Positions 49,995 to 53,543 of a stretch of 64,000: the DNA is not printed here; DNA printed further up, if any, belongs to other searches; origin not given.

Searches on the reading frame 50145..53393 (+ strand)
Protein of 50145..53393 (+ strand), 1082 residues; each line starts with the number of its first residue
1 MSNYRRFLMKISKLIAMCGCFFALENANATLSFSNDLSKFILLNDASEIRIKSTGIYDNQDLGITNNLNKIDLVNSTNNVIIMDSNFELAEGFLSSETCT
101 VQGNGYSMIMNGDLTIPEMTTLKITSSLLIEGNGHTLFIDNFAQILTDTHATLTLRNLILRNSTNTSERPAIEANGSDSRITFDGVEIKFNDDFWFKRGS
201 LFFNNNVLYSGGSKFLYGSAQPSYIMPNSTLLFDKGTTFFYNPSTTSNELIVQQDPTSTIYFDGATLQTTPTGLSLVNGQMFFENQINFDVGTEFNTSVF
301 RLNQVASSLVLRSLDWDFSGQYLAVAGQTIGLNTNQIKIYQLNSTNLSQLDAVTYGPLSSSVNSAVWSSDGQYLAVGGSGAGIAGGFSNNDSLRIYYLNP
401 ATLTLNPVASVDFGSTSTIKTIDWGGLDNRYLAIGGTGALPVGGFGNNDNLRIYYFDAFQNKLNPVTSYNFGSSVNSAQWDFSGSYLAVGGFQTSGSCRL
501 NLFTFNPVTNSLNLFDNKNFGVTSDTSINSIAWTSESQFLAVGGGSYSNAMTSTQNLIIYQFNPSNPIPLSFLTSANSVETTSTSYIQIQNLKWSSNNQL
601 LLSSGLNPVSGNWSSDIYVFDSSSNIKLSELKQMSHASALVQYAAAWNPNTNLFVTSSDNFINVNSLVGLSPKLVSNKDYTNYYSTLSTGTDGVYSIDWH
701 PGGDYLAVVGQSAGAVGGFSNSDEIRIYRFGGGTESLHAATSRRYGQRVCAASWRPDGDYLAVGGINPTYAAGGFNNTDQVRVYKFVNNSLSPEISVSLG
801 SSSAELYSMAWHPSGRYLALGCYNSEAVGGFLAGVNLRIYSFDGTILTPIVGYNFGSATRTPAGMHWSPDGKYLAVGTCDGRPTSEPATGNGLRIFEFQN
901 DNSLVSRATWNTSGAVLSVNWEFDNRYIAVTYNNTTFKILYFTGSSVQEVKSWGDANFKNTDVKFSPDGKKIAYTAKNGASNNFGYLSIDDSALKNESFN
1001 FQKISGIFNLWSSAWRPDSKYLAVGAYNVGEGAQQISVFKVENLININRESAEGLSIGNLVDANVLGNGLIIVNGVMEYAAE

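Call 4: search_protein_families(library=pfam, proteins=[window:50145-53393:+], max_evalue=0.1)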
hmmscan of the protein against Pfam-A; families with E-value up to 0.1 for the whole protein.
window:50145-53393:+ (1082 aa): 19 families
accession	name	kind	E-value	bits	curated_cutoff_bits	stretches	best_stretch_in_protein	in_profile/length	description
PF23414.1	Beta-prop_EML_2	-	2e-25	90.1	90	5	780-920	21-142/266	Echinoderm microtubule-associated protein second beta-propeller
PF00400.38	WD40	-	2.6e-25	88.2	27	0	359-378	11-30/39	WD domain, G-beta repeat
PF25174.1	Beta-prop_THOC3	-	7.8e-25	87.8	305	4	863-977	92-191/272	THOC3 beta-propeller domain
PF12894.13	ANAPC4_WD40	-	3.4e-24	85.3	22.9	0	864-910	43-88/91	Anaphase-promoting complex subunit 4 WD40 domain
PF24814.1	WD40_Prp19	-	5.3e-20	72.1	320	3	609-765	23-154/281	Prp19 WD40 domain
PF24807.1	WD40_CDC20-Fz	-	1.8e-19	70.6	200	2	452-662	114-289/292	CDC20/Fizzy WD40 domain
PF08662.17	eIF2A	-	3.3e-14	53.7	20.5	2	863-1023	9-159/194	Eukaryotic translation initiation factor eIF2A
PF24797.1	Beta-prop_WDR35_TULP_N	-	4.8e-14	52.7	80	1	587-764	157-321/332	WDR35/TULP4 N-terminal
PF23389.1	Beta-prop_WDR19_1st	-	2.2e-12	47.1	27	1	310-378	40-100/325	WDR19 first beta-propeller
PF24817.1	WD40_WDHD1_1st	-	7.6e-12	45.4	109.9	1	301-379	171-242/291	WDHD1 first WD40 domain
PF04762.18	Beta-prop_ELP1_1st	-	1.2e-08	34.7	26.8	1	747-819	210-272/359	ELP1 first N-terminal beta-propeller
PF23775.1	Beta-prop_RIG_2nd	-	7.9e-07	29.2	80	0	330-381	9-59/278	RIG second beta-propeller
PF07676.18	PD40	-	2.6e-06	27.7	20.9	0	965-976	16-27/38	WD40-like Beta Propeller Repeat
PF23383.1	Beta-prop_IFT140_1st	-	2.5e-05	23.6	27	0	752-827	20-84/406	IFT140 first beta-propeller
PF24805.1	EIF3I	-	6.7e-05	22.6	200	0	523-555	227-259/324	EIF3I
PF10282.15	Lactonase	-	0.017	14.8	21.7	0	778-906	164-282/344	Lactonase, 7-bladed beta-propeller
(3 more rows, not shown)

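Call 5: search_protein_families(library=ncbifam, proteins=[window:50145-53393:+], max_evalue=0.1)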
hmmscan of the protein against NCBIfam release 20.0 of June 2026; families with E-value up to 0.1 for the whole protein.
window:50145-53393:+ (1082 aa): 2 families
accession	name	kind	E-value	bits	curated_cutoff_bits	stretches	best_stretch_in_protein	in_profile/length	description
TIGR02800.1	propeller_TolB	equivalog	3.4e-05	23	343.15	1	895-992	305-400/418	Tol-Pal system beta propeller repeat protein TolB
NF052340.1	hydrazine_beta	equivalog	0.0022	17.1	560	0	946-1025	150-227/372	hydrazine synthase subunit beta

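Call 45: find_homologous_proteins(query=window:50145-53393:+, max_evalue=1e-30)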
Query window:50145-53393:+ (1082 aa): 79 proteins with E <= 1e-30 among 8000 candidates.
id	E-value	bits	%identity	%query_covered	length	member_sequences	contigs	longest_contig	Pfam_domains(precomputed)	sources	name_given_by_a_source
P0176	0.0e+0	2283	95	99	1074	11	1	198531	PF23775.2,PF25174.2,PF24814.2,PF23381.2,PF12894.14,PF04762.19,PF24817.2,PF07676.19,PF23389.2,PF24797.2,PF08662.18,PF24807.2,PF26550.2,PF00400.39,PF23414.2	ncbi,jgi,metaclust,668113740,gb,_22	metaclust:\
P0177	0.0e+0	2017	83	99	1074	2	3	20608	PF23775.2,PF25174.2,PF24814.2,PF23381.2,PF12894.14,PF04762.19,PF24817.2,PF07676.19,PF24797.2,PF08662.18,PF24807.2,PF26550.2,PF25460.2,PF00400.39,PF23414.2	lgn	-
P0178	0.0e+0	1610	69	99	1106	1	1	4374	PF23775.2,PF25174.2,PF24814.2,PF23381.2,PF12894.14,PF04762.19,PF24817.2,PF23389.2,PF24797.2,PF08662.18,PF24807.2,PF26550.2,PF00400.39,PF23414.2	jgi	jgi:WD40 repeat protein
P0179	0.0e+0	1594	68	99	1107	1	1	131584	PF23775.2,PF25174.2,PF24814.2,PF23381.2,PF12894.14,PF04762.19,PF24817.2,PF07676.19,PF23389.2,PF24797.2,PF24807.2,PF26550.2,PF00400.39,PF23414.2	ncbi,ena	-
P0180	0.0e+0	1563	65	98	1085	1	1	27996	PF23775.2,PF25174.2,PF24814.2,PF23381.2,PF12894.14,PF04762.19,PF24817.2,PF07676.19,PF24797.2,PF08662.18,PF24807.2,PF26550.2,PF00400.39,PF23414.2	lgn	-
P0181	0.0e+0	1560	64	99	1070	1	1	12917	PF23775.2,PF25174.2,PF24814.2,PF23381.2,PF12894.14,PF04762.19,PF24817.2,PF07676.19,PF23389.2,PF24797.2,PF24807.2,PF26550.2,PF00400.39,PF23414.2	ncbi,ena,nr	ncbi:MAG: hypothetical protein US22_C0031G0009 [candidate division TM6 bacterium GW2011_GWF2_36_6]|n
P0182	0.0e+0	1544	63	99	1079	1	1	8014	PF23775.2,PF25174.2,PF24814.2,PF23381.2,PF12894.14,PF04762.19,PF24817.2,PF07676.19,PF23389.2,PF24797.2,PF08662.18,PF24807.2,PF26550.2,PF00400.39,PF23414.2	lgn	-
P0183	0.0e+0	1534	63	99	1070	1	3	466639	PF23775.2,PF25174.2,PF24814.2,PF24805.2,PF23381.2,PF12894.14,PF04762.19,PF24817.2,PF07676.19,PF23389.2,PF24797.2,PF08662.18,PF24807.2,PF26550.2,PF00400.39,PF23414.2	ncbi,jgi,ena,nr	ncbi:MAG: hypothetical protein US49_C0001G0252 [candidate division TM6 bacterium GW2011_GWF2_37_49]|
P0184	0.0e+0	1515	63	99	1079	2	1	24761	PF23775.2,PF25174.2,PF24814.2,PF23381.2,PF12894.14,PF04762.19,PF24817.2,PF07676.19,PF23389.2,PF24797.2,PF08662.18,PF24807.2,PF26550.2,PF00400.39,PF23414.2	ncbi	-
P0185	0.0e+0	1390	58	99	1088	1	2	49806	PF23775.2,PF25174.2,PF24814.2,PF23381.2,PF12894.14,PF04762.19,PF24817.2,PF07676.19,PF23389.2,PF24797.2,PF24807.2,PF26550.2,PF00400.39,PF23414.2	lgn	-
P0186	0.0e+0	1387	88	66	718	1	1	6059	PF25174.2,PF24814.2,PF12894.14,PF00400.39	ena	-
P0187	9.0e-239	813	44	93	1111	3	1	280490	PF23775.2,PF25174.2,PF23381.2,PF23383.2,PF12894.14,PF04762.19,PF25175.2,PF24817.2,PF23389.2,PF24797.2,PF08662.18,PF24807.2,PF26550.2,PF00400.39,PF23414.2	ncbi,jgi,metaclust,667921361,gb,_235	metaclust:\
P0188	5.6e-230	784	43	93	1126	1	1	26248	PF23775.2,PF25174.2,PF24814.2,PF23381.2,PF12894.14,PF04762.19,PF24817.2,PF23389.2,PF10282.16,PF24797.2,PF08662.18,PF24807.2,PF26550.2,PF00400.39,PF23414.2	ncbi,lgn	-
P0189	1.0e-143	499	33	79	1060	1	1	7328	PF00930.28,PF24105.2,PF24817.2,PF23389.2,PF26818.1,PF24797.2,PF20426.5,PF25460.2,PF00400.39,PF04053.21,PF23414.2,PF23775.2,PF25174.2,PF24814.2,PF23381.2,PF25173.2,PF23383.2,PF12894.14,PF04762.19,PF25175.2,PF07676.19,PF24780.2,PF24506.2,PF10282.16,PF08662.18,PF24807.2,PF25047.1,PF26550.2,PF23756.2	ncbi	-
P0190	3.3e-113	398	26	87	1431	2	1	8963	PF24105.2,PF24805.2,PF24817.2,PF22494.4,PF23389.2,PF24797.2,PF25460.2,PF00400.39,PF04053.21,PF23414.2,PF23775.2,PF25174.2,PF24814.2,PF23381.2,PF25173.2,PF23383.2,PF12894.14,PF04762.19,PF25175.2,PF07676.19,PF24780.2,PF16755.12,PF25172.2,PF08662.18,PF24807.2,PF26550.2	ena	-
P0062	1.6e-112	395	33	53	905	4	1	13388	PF20244.4,PF24817.2,PF23389.2,PF24797.2,PF18975.7,PF25460.2,PF00400.39,PF04053.21,PF23414.2,PF25174.2,PF24814.2,PF23381.2,PF25173.2,PF23383.2,PF12894.14,PF04762.19,PF25175.2,PF07676.19,PF24780.2,PF23409.2,PF10282.16,PF08662.18,PF24807.2,PF26550.2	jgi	-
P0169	5.3e-95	337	28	99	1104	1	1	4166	PF23775.2,PF25174.2,PF24814.2,PF23381.2,PF21029.4,PF23383.2,PF12894.14,PF04762.19,PF25175.2,PF24817.2,PF07676.19,PF24506.2,PF23389.2,PF10282.16,PF24797.2,PF08662.18,PF24807.2,PF26550.2,PF25460.2,PF00400.39,PF23414.2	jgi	jgi:WD40 repeat protein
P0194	1.6e-91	326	32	47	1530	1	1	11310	PF25174.2,PF24814.2,PF23381.2,PF12894.14,PF04762.19,PF25175.2,PF24817.2,PF02239.23,PF07676.19,PF24506.2,PF22494.4,PF23389.2,PF10282.16,PF26549.1,PF24797.2,PF08662.18,PF18975.7,PF24807.2,PF26550.2,PF25460.2,PF00400.39,PF23414.2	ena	-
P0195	8.3e-84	300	33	51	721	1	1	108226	PF23775.2,PF25174.2,PF24814.2,PF00930.28,PF23381.2,PF25419.2,PF25173.2,PF23383.2,PF12894.14,PF04762.19,PF25175.2,PF24817.2,PF07676.19,PF24506.2,PF23389.2,PF10282.16,PF24797.2,PF08662.18,PF24807.2,PF26550.2,PF25460.2,PF00400.39,PF23414.2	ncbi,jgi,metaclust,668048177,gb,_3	metaclust:\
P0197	1.8e-83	299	34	46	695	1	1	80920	PF25168.2,PF00930.28,PF24105.2,PF24817.2,PF02239.23,PF22494.4,PF23389.2,PF24797.2,PF25460.2,PF00400.39,PF23414.2,PF23775.2,PF25174.2,PF24814.2,PF23381.2,PF25173.2,PF23383.2,PF12894.14,PF04762.19,PF25175.2,PF07676.19,PF24780.2,PF10282.16,PF08662.18,PF24807.2,PF26550.2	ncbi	ncbi:MAG: hypothetical protein V1646_04080 [bacterium]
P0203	1.2e-77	280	31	45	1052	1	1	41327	PF24105.2,PF24805.2,PF24817.2,PF23389.2,PF24797.2,PF25460.2,PF00400.39,PF04053.21,PF23414.2,PF23775.2,PF25174.2,PF24814.2,PF23381.2,PF21029.4,PF25173.2,PF23383.2,PF12894.14,PF04762.19,PF25175.2,PF24796.2,PF07676.19,PF24780.2,PF23409.2,PF24506.2,PF10282.16,PF26549.1,PF08662.18,PF24807.2,PF26550.2,PF2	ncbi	ncbi:MAG: hypothetical protein ABH827_02530 [bacterium]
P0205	6.6e-76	274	31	51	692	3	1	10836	PF23775.2,PF25174.2,PF24814.2,PF23381.2,PF25173.2,PF23383.2,PF12894.14,PF04762.19,PF25175.2,PF24817.2,PF07676.19,PF23389.2,PF10282.16,PF24797.2,PF08662.18,PF24807.2,PF26550.2,PF25460.2,PF00400.39,PF23414.2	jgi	-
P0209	2.3e-73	266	30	42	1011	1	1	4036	PF25168.2,PF24105.2,PF24817.2,PF23389.2,PF24797.2,PF25460.2,PF00400.39,PF04053.21,PF23414.2,PF25174.2,PF24814.2,PF23381.2,PF23383.2,PF12894.14,PF04762.19,PF25175.2,PF07676.19,PF24780.2,PF23409.2,PF24506.2,PF10282.16,PF08662.18,PF24807.2,PF26550.2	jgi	-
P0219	4.0e-68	248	30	48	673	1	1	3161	PF24105.2,PF24817.2,PF23389.2,PF24797.2,PF25460.2,PF00400.39,PF23414.2,PF23775.2,PF25174.2,PF24814.2,PF23381.2,PF21029.4,PF25173.2,PF23383.2,PF12894.14,PF04762.19,PF25175.2,PF07676.19,PF24780.2,PF24506.2,PF10282.16,PF25172.2,PF08662.18,PF24807.2,PF26550.2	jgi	-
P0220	1.4e-66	243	28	49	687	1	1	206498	PF25174.2,PF24814.2,PF23381.2,PF12894.14,PF04762.19,PF25175.2,PF24817.2,PF10282.16,PF24797.2,PF08662.18,PF24807.2,PF26550.2,PF25460.2,PF00400.39,PF04053.21,PF23414.2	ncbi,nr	ncbi:WD40 repeat domain-containing protein [Candidatus Babeliales bacterium]|nr:WD40 repeat domain-c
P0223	2.7e-62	229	26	55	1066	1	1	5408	PF23775.2,PF25174.2,PF24814.2,PF24105.2,PF23381.2,PF25173.2,PF23383.2,PF12894.14,PF04762.19,PF25175.2,PF24817.2,PF07676.19,PF24780.2,PF23409.2,PF23389.2,PF10282.16,PF24797.2,PF08662.18,PF24807.2,PF26550.2,PF25460.2,PF00400.39,PF23414.2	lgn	-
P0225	9.4e-58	214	31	45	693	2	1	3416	PF25174.2,PF24814.2,PF23381.2,PF12894.14,PF04762.19,PF25175.2,PF24817.2,PF23389.2,PF10282.16,PF24797.2,PF08662.18,PF24807.2,PF26550.2,PF00400.39,PF23414.2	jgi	-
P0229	9.8e-51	191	28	57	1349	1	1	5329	PF13229.13,PF23775.2,PF25174.2,PF24814.2,PF23381.2,PF25173.2,PF12894.14,PF04762.19,PF24817.2,PF07676.19,PF10282.16,PF24797.2,PF08662.18,PF24807.2,PF26550.2,PF25460.2,PF00400.39,PF23414.2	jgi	jgi:WD40 repeat protein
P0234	5.4e-43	165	36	18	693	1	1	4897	PF23775.2,PF25174.2,PF24814.2,PF23381.2,PF23383.2,PF12894.14,PF25175.2,PF24817.2,PF07676.19,PF24780.2,PF23389.2,PF10282.16,PF24797.2,PF24807.2,PF26550.2,PF25460.2,PF00400.39,PF23414.2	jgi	jgi:WD40 repeat protein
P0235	1.2e-40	157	27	39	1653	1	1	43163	PF13229.13,PF25174.2,PF24814.2,PF24105.2,PF23381.2,PF23383.2,PF12894.14,PF04762.19,PF24817.2,PF07676.19,PF23389.2,PF10282.16,PF24797.2,PF08662.18,PF24807.2,PF26550.2,PF25460.2,PF00400.39,PF23414.2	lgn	-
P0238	2.0e-36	143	26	41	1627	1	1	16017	PF13229.13,PF25174.2,PF24814.2,PF00930.28,PF23381.2,PF12894.14,PF04762.19,PF24817.2,PF07676.19,PF23389.2,PF10282.16,PF24797.2,PF08662.18,PF24807.2,PF26550.2,PF25460.2,PF00400.39,PF05048.20,PF23414.2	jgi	jgi:dipeptidyl aminopeptidase/acylaminoacyl peptidase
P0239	6.5e-35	138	31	34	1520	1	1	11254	PF10647.16,PF13229.13,PF23775.2,PF25174.2,PF24814.2,PF23381.2,PF12894.14,PF04762.19,PF24817.2,PF07676.19,PF10282.16,PF24797.2,PF08662.18,PF24807.2,PF26550.2,PF25460.2,PF00400.39,PF04053.21,PF23414.2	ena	-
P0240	9.6e-34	135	30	34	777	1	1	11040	PF13229.13,PF23775.2,PF25174.2,PF24814.2,PF00930.28,PF23381.2,PF12894.14,PF04762.19,PF25175.2,PF24817.2,PF07676.19,PF23389.2,PF10282.16,PF24797.2,PF08662.18,PF24807.2,PF26550.2,PF25460.2,PF00400.39,PF23414.2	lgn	-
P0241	1.1e-33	134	34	17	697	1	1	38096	PF25174.2,PF24814.2,PF23381.2,PF23383.2,PF12894.14,PF24817.2,PF23389.2,PF10282.16,PF24807.2,PF26550.2,PF00400.39,PF23414.2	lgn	-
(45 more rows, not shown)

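Call 59: predict_structure(alignment_id=A5)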
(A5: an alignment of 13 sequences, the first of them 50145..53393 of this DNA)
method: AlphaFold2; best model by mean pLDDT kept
length: 1082 residues; sequences in the alignment: 13
mean_pLDDT: 72.1   pTM: 0.56
mean pLDDT of the five models: 72.1, 62.4, 62.0, 61.8, 57.0
residues with pLDDT >= 90: 212; 70-90: 492; 50-70: 189; < 50: 189
segments of 3 or more residues with pLDDT < 50: 1-10, 12-14, 16-78, 244-251, 264-300, 685-689, 954-958, 978-982, 995-997, 1004-1006, 1043-1082
pLDDT, mean of each block of 10 residues (from residue 1): 43 45 28 26 28 30 31 42 64 59 78 78 87 85 84 91 82 80 91 80 88 73 76 69 44 63 49 35 32 33 72 87 89 87 75 89 91 92 89 91 89 83 86 90 87 92 92 90 90 74 89 89 74 89 76 71 79 72 68 83 79 73 55 55 75 72 65 60 46 82 89 60 81 72 82 93 80 67 90 86 86 94 85 90 90 88 91 93 81 92 90 84 81 73 84 54 81 66 62 56 56 86 75 69 40 27 25 26 27
secondary structure, 60 per line:
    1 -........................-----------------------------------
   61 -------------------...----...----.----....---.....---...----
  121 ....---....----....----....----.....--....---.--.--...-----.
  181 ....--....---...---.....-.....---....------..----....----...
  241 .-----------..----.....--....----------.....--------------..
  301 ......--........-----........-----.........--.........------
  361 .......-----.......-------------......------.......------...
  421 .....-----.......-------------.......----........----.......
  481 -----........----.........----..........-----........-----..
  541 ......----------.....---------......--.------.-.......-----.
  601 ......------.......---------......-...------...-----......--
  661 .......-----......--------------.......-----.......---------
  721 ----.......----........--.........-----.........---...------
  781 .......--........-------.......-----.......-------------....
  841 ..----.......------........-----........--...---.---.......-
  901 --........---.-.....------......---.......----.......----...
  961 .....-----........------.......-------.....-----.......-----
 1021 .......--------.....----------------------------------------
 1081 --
elements in order (helices of 4 or more, strands of 3 or more residues): H2-25 E80-82 E87-89 E99-102 E106-110 E114-116 E121-124 E128-131 E136-139 E144-147 E152-156 E159-162 E172-174 E180-184 E187-190 E194-196 E200-204 E206-210 E214-217 E230-233 E238-241 E259-263 E266-269 E280-284 E299-306 E309-316 E322-329 E335-343 E346-354 E361-367 E373-379 E393-398 E405-411 E418-425 E431-437 E451-457 E462-469 E474-480 E486-493 E498-506 E511-520 E526-533 E539-546 E557-561 E571-576 E588-594 E600-606 E613-619 E629-631 E636-638 E645-647 E653-658 E661-667 E673-678 E693-699 E705-711 E725-731 E736-743 E746-754 E760-768 E781-787 E790-797 E805-811 E817-823 E837-842 E847-853 E860-867 E873-880 E893-899 E903-910 E916-920 E927-932 E936-942 E947-953 E958-965 E971-978 E985-991 E999-1003 E1009-1015 E1021-1027 E1036-1040
